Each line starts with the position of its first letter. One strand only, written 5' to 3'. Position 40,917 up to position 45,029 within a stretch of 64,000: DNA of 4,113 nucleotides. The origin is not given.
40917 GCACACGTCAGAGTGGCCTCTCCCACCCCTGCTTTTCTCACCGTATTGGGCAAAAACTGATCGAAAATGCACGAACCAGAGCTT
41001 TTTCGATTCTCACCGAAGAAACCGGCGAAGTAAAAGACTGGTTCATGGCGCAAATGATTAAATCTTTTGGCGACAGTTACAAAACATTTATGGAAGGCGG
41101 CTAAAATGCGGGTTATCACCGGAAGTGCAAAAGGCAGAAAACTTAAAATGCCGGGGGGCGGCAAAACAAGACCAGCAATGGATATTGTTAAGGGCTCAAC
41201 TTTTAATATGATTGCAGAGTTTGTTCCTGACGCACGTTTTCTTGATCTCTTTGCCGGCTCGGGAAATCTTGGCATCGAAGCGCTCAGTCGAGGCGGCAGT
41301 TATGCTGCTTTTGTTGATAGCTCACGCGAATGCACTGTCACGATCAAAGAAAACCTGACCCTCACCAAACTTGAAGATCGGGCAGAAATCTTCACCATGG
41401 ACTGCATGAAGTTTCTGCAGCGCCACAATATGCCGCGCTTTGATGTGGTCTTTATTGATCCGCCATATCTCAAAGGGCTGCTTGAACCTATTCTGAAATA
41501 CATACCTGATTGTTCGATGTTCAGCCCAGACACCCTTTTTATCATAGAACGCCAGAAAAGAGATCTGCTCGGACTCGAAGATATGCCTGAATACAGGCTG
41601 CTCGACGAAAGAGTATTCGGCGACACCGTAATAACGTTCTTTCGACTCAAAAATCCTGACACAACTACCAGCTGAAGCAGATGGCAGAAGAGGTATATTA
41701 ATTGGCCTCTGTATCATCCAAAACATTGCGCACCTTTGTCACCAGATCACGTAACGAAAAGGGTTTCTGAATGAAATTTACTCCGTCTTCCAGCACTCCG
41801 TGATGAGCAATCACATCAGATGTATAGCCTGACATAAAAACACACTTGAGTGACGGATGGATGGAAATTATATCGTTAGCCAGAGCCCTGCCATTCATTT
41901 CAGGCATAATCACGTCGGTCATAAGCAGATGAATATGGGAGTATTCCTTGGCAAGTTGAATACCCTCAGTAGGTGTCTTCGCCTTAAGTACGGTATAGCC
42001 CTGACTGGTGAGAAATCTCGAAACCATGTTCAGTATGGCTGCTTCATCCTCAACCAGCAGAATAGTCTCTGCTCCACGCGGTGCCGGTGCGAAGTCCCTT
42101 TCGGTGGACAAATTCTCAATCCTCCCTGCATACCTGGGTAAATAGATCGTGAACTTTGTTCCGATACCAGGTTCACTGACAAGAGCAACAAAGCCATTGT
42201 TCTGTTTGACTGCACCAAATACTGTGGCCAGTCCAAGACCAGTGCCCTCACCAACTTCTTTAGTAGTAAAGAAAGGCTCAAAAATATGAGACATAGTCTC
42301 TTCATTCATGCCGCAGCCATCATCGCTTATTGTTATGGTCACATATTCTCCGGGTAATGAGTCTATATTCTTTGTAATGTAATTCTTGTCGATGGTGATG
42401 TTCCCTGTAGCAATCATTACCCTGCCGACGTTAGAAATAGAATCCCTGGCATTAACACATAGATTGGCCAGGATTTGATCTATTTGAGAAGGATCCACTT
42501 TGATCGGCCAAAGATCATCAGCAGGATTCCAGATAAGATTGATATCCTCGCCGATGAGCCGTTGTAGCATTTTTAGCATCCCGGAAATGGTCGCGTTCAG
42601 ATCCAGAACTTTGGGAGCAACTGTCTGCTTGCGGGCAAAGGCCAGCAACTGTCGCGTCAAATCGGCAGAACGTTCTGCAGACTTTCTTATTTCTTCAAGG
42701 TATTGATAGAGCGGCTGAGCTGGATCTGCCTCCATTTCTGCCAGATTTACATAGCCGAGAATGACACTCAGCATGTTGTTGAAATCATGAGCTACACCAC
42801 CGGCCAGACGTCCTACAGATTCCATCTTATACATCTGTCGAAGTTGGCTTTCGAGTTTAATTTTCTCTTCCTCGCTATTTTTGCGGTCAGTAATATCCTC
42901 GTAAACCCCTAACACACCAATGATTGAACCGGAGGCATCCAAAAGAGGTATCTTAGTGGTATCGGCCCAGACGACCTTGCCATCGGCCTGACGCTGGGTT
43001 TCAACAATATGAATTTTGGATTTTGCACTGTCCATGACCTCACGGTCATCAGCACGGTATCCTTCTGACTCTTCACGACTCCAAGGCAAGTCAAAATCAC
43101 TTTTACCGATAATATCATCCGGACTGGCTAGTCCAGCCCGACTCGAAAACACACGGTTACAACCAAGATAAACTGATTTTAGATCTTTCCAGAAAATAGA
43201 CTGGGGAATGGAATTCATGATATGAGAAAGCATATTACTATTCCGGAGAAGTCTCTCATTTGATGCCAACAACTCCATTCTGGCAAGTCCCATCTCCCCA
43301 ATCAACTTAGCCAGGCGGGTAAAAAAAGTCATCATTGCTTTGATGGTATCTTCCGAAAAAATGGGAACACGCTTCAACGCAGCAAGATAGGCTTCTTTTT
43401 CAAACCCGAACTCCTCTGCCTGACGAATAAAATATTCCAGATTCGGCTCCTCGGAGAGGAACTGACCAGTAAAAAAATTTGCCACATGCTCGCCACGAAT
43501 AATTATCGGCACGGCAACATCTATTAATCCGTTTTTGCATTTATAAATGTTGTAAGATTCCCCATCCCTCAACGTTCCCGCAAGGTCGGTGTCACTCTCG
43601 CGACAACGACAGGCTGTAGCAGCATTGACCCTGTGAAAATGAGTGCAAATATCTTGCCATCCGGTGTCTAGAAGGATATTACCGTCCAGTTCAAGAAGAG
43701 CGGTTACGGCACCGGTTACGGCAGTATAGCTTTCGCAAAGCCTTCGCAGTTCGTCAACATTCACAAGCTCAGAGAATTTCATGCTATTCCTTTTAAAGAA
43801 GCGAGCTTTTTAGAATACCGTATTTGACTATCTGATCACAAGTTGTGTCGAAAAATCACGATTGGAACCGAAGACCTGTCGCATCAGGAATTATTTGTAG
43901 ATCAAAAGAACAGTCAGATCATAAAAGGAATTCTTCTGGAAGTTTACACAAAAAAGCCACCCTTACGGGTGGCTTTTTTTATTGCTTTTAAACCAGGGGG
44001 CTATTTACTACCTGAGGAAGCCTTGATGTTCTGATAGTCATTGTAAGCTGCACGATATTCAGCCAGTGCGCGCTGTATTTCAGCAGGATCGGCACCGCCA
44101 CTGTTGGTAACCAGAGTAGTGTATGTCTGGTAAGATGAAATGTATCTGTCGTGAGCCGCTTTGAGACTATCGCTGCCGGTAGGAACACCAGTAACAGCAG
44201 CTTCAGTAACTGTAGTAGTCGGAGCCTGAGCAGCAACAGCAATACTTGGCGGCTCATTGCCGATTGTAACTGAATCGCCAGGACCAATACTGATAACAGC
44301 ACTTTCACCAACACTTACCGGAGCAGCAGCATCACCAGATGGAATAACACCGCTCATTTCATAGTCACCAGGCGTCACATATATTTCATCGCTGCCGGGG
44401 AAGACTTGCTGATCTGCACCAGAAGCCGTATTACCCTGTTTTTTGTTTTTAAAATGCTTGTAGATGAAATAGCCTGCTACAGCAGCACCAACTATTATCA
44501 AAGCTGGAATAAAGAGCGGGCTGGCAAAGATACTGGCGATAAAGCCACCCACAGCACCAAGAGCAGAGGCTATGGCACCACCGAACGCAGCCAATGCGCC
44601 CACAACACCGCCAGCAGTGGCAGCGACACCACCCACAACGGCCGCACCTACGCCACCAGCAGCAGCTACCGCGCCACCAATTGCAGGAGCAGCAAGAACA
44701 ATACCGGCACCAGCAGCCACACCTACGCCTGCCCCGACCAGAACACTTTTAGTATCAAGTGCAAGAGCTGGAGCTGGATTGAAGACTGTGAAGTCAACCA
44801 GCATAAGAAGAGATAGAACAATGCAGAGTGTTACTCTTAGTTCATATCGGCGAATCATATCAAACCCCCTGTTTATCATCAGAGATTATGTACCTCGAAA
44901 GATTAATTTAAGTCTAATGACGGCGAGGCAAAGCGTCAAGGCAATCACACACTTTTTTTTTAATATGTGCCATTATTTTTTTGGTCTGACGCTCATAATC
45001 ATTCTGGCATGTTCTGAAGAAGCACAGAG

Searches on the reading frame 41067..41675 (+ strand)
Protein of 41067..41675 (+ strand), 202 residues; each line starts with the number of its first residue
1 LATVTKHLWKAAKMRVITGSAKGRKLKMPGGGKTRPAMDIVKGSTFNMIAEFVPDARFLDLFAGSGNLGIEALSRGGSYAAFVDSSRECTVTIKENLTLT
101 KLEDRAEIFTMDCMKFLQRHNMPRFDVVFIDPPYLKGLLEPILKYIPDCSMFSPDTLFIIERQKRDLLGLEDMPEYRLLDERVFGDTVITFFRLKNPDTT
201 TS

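Call 57: search_protein_families(library=pfam, proteins=[window:41067-41675:+], max_evalue=0.000001)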
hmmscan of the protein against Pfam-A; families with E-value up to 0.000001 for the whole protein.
window:41067-41675:+ (202 aa): 1 family
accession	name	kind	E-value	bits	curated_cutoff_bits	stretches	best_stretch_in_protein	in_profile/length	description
PF03602.21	Cons_hypoth95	-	8e-48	163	24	1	14-192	1-181/182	Conserved hypothetical protein 95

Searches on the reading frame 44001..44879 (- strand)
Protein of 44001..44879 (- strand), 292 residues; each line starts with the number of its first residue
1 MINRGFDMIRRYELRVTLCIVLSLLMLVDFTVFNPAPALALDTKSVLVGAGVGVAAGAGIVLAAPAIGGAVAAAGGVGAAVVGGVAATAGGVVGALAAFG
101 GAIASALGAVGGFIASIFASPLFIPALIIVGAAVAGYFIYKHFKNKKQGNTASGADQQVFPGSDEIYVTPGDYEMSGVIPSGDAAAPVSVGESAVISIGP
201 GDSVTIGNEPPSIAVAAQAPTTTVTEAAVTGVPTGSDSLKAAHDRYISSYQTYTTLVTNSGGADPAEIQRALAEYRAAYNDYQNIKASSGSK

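Call 57: search_protein_families(library=pfam, proteins=[window:44001-44879:-], max_evalue=0.000001)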
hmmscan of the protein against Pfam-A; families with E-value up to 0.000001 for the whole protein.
window:44001-44879:- (292 aa): 0 families

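Call 59: search_protein_families(library=pfam, proteins=[window:44001-44879:-], max_evalue=0.05)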
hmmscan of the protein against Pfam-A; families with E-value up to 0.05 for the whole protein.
window:44001-44879:- (292 aa): 2 families
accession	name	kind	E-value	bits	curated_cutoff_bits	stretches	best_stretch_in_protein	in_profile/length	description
PF16237.10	DUF4896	-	0.0043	17.4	25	1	12-36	22-43/44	Domain of unknown function (DUF4896)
PF12669.12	FeoB_associated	-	0.019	15.7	27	1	128-149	6-27/44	FeoB-associated Cys-rich membrane protein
